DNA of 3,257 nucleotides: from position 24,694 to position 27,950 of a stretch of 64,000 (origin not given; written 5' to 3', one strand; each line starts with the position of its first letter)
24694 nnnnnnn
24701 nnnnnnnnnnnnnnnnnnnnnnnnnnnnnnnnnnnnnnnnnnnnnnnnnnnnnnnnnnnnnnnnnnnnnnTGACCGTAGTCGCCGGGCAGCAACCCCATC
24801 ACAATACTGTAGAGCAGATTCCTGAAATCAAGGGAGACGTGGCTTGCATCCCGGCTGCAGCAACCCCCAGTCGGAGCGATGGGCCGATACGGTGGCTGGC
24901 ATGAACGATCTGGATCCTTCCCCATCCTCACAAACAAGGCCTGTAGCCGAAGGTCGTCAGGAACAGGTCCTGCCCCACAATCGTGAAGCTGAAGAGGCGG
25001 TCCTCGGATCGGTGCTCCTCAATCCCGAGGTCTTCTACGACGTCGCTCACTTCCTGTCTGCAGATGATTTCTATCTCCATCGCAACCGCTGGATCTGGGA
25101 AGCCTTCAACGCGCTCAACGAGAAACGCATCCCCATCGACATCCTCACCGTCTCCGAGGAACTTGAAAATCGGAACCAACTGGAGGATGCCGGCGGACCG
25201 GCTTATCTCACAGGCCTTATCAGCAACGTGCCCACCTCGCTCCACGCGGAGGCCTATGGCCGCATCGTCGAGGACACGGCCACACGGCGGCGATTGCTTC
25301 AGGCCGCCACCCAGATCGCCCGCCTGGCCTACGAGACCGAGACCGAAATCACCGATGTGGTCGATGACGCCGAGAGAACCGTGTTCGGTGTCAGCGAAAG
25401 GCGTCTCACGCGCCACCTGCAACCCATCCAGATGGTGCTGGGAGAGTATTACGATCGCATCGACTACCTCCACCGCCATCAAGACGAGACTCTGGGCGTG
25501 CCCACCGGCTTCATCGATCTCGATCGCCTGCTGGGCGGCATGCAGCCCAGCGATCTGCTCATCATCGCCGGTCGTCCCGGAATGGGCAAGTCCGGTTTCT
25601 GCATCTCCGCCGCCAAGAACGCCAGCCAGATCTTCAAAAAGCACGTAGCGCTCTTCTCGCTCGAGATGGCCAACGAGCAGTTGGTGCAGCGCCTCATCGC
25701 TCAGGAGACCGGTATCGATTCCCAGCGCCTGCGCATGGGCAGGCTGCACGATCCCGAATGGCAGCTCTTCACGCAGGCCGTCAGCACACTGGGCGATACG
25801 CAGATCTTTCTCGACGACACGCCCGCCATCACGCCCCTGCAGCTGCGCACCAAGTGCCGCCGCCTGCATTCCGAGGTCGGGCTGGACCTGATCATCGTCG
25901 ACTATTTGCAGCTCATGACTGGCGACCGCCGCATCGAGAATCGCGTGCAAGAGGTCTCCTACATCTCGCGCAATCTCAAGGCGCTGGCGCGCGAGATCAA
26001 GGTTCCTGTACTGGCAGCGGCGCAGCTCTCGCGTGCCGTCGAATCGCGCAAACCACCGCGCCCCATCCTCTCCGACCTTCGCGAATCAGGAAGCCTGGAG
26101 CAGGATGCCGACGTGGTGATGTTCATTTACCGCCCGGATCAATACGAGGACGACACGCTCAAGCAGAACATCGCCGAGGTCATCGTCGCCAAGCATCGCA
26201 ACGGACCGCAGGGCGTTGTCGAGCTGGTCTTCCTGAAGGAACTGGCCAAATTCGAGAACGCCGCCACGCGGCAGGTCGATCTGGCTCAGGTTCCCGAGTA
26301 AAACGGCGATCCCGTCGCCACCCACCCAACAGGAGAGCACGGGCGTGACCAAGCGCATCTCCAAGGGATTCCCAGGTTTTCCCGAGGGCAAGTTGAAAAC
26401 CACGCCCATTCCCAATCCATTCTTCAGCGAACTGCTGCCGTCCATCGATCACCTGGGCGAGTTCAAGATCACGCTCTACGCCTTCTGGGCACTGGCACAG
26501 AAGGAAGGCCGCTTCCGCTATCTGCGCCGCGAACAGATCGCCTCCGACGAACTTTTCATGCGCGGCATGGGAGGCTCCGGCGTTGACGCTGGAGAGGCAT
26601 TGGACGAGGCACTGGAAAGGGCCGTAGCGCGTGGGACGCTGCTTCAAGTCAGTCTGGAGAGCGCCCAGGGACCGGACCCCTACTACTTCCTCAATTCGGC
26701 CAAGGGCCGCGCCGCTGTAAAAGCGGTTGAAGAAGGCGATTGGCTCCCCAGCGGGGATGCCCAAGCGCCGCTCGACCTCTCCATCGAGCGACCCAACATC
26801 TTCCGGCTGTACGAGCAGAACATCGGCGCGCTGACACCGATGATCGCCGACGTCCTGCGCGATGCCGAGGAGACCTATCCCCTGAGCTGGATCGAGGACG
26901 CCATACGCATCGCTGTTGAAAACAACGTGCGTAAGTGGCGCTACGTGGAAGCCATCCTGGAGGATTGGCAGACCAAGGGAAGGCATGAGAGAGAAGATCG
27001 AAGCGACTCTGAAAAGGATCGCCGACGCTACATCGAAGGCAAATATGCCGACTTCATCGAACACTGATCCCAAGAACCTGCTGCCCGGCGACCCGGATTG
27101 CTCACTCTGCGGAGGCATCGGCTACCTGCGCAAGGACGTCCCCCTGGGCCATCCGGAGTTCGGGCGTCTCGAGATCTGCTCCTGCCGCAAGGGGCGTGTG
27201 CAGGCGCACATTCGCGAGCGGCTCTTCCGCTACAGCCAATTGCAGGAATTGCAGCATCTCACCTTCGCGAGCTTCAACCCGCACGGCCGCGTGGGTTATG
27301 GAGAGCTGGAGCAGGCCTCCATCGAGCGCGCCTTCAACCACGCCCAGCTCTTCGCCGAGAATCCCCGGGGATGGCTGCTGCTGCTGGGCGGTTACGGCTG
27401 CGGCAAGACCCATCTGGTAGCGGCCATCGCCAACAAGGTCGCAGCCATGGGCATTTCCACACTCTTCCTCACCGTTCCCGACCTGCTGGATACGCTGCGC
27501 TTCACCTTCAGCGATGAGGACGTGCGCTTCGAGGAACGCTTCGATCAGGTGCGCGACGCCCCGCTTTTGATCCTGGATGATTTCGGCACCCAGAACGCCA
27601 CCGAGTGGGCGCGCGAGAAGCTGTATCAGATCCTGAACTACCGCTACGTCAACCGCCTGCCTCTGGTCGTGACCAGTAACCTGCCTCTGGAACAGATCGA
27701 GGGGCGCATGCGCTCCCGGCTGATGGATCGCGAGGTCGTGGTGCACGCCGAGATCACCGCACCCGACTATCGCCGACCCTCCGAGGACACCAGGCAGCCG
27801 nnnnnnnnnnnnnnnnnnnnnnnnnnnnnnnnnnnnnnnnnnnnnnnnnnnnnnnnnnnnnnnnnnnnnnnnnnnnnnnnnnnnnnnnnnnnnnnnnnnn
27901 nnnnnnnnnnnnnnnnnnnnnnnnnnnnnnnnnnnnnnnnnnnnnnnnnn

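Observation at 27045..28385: Covalently duplicated DnaC/DnaI-type helicase loader with an N-terminal Cys cluster, in a dnaB / DnaD-like / loader operon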

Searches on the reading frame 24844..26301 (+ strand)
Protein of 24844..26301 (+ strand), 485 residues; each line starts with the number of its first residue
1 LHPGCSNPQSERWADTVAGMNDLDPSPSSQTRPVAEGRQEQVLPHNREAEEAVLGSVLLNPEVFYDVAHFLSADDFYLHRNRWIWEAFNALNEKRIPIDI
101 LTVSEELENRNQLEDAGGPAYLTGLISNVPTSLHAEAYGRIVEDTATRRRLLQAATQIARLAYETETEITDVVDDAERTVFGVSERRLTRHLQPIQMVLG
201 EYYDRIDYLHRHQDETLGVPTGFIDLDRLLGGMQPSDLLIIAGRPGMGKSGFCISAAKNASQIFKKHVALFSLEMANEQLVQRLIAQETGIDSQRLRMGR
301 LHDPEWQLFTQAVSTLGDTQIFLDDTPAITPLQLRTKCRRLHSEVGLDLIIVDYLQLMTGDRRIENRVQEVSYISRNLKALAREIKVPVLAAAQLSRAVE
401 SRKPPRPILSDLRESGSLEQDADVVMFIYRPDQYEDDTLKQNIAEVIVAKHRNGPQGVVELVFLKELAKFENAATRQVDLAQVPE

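Call 3: search_protein_families(library=pfam, proteins=[window:24844-26301:+], max_evalue=0.01)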
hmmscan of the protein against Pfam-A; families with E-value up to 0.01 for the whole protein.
window:24844-26301:+ (485 aa): 4 families
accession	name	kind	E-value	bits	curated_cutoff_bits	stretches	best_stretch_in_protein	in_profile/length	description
PF03796.21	DnaB_C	-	2.4e-101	338.9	27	1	218-472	1-255/255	DnaB-like helicase C terminal domain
PF00772.26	DnaB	-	4.4e-32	110.6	23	1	43-144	2-103/103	DnaB-like helicase N terminal domain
PF13481.12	AAA_25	-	3.6e-10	40.2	27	1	227-395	23-190/195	AAA domain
PF06745.19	ATPase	-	4.2e-05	23.5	26.6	1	219-297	1-78/231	KaiC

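Call 4: search_protein_families(library=ncbifam, proteins=[window:24844-26301:+], max_evalue=0.01)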
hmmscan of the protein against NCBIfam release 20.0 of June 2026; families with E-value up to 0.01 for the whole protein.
window:24844-26301:+ (485 aa): 19 families
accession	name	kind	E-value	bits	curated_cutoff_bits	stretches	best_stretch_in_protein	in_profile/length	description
TIGR00665.1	DnaB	equivalog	3.5e-163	543.5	385.25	1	43-474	2-434/435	replicative DNA helicase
NF004384.0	PRK05748.1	equivalog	2.4e-161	537.3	525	1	37-478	4-447/452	replicative DNA helicase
NF005852.0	PRK07773.1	equivalog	4.2e-154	515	780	2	38-418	19-399/886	replicative DNA helicase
NF004109.0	PRK05595.1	equivalog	3.5e-131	437.9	737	1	41-473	6-438/444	replicative DNA helicase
NF006606.0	PRK09165.1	equivalog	3.1e-125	418.6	540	1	33-477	11-491/497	replicative DNA helicase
NF006443.0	PRK08760.1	equivalog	6.8e-122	407.2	741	1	32-479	22-473/476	replicative DNA helicase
NF005424.0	PRK07004.1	equivalog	4.3e-120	401.3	834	1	41-476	13-454/460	replicative DNA helicase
NF040583.1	dnaB_SPI-7_type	exception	2.8e-119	399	655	1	44-472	2-433/434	SPI-7-type island replicative DNA helicase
TIGR03600.1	phage_DnaB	exception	1.9e-115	386.2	498.65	1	48-463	3-421/421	phage replicative helicase, DnaB family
NF005369.0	PRK06904.1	equivalog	4e-115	385.3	809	1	38-476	20-467/474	replicative DNA helicase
NF006458.0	PRK08840.1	equivalog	3.5e-111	372.1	884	1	41-476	18-459/464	replicative DNA helicase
NF006306.0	PRK08506.1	equivalog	2.2e-109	366.2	596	2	47-436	7-392/472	replicative DNA helicase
NF005945.0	PRK08006.1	equivalog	1e-108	364.2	898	1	41-479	25-469/471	replicative DNA helicase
NF004967.0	PRK06321.1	equivalog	4.1e-99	332.6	751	1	38-477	11-469/472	replicative DNA helicase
NF005240.0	PRK06749.1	subfamily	2.2e-85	287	686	1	45-472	4-426/428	replicative DNA helicase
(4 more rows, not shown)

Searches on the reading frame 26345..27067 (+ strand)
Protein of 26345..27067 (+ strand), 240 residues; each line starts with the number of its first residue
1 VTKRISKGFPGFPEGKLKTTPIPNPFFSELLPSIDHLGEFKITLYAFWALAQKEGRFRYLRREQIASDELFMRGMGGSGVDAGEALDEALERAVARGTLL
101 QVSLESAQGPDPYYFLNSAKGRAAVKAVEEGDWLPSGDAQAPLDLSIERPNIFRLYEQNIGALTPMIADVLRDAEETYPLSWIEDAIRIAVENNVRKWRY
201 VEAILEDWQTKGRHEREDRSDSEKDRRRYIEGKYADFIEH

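Call 3: search_protein_families(library=pfam, proteins=[window:26345-27067:+], max_evalue=0.01)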
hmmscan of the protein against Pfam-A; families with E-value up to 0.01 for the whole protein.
window:26345-27067:+ (240 aa): 1 family
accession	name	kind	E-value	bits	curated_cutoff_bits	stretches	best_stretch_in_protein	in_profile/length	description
PF07261.16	DnaB_2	-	3.1e-10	40.1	22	1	153-218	1-69/74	Replication initiation and membrane attachment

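Call 4: search_protein_families(library=ncbifam, proteins=[window:26345-27067:+], max_evalue=0.01)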
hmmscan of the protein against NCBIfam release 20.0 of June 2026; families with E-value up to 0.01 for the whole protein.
window:26345-27067:+ (240 aa): 1 family
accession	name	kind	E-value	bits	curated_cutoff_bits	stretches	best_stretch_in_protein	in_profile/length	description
TIGR01446.1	DnaD_dom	domain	2.1e-10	40.6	24.95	1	152-212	1-64/73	DnaD domain protein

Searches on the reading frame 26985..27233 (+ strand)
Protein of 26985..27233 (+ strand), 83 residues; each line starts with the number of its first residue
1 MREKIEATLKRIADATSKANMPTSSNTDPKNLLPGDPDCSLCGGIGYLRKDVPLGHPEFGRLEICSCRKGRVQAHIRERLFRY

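Call 86: search_protein_families(library=pfam, proteins=[window:26985-27233:+], max_evalue=0.01)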
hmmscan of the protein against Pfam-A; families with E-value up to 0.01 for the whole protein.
window:26985-27233:+ (83 aa): 0 families

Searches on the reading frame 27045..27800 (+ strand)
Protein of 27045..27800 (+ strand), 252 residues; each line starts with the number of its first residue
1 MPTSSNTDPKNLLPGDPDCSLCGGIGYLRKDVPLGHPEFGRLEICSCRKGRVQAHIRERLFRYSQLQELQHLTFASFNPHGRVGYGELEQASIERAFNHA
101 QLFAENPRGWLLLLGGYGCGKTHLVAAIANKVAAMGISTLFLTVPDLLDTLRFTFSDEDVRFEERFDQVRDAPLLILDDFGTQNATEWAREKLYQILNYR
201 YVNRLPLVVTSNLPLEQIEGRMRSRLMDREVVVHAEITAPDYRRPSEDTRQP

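Call 3: search_protein_families(library=pfam, proteins=[window:27045-27800:+], max_evalue=0.01)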
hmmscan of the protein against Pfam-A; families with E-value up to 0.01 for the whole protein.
window:27045-27800:+ (252 aa): 3 families
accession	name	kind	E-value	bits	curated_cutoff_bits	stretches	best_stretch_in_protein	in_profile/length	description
PF01695.23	IstB_IS21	-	5.1e-19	69.2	24.1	1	111-219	95-200/238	IstB-like ATP binding protein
PF00308.24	Bac_DnaA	-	5.5e-09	36.8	23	1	93-226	16-155/162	Bacterial DnaA ATPAse domain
PF00004.35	AAA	-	2.8e-06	28.2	21.2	1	111-231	1-127/131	ATPase family associated with various cellular activities (AAA)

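Call 4: search_protein_families(library=ncbifam, proteins=[window:27045-27800:+], max_evalue=0.01)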
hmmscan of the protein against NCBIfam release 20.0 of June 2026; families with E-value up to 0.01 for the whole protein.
window:27045-27800:+ (252 aa): 19 families
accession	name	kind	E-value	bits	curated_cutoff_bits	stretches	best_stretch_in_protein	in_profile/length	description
NF005992.0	PRK08116.1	subfamily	8.5e-38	130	189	1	58-249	67-258/269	hypothetical protein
NF006505.0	PRK08939.1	equivalog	1.3e-26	93.6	228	1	105-223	154-270/306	primosomal protein DnaI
NF005304.0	PRK06835.1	equivalog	2.3e-26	92.7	215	1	9-229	91-304/330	ATP-binding protein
NF005378.0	PRK06921.1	subfamily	1.1e-23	83.7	207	1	42-218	54-229/266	hypothetical protein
NF038214.1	IS21_help_AAA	equivalog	6.9e-22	78.3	200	1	111-222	93-201/232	IS21-like element helper ATPase IstB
NF005931.1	PRK07952.1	equivalog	6.7e-17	61.9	357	1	87-230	79-222/246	replicative helicase loader DnaC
NF009043.0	PRK12377.1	subfamily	2.8e-15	56.6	389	1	58-230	56-222/248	ATP-binding protein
NF006616.1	PRK09183.1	subfamily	9.1e-14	51.3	300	1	111-220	103-210/253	IS21-like element helper ATPase IstB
TIGR00362.1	DnaA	equivalog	2.2e-13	50.1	343.9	1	95-242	121-271/437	chromosomal replication initiator protein DnaA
NF001154.0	PRK00149.3-3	equivalog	9.9e-13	47.8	410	1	95-226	134-273/462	chromosomal replication initiator protein DnaA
NF005098.0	PRK06526.1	subfamily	1.6e-10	40.8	296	1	111-217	112-215/266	transposase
TIGR03420.1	DnaA_homol_Hda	equivalog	1.3e-08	34.7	194.8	1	101-230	31-152/226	DnaA regulatory inactivator Hda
NF006038.0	PRK08181.1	subfamily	3.1e-08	33.2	317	1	111-217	110-213/271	transposase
NF051883.1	DnaARegInactHdaA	equivalog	0.00093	18.8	300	1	98-138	31-71/229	DnaA regulatory inactivator HdaA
NF041813.1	Avs2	equivalog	0.0021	16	1000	1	104-142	163-199/1317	AVAST type 2 anti-phage system protein Avs2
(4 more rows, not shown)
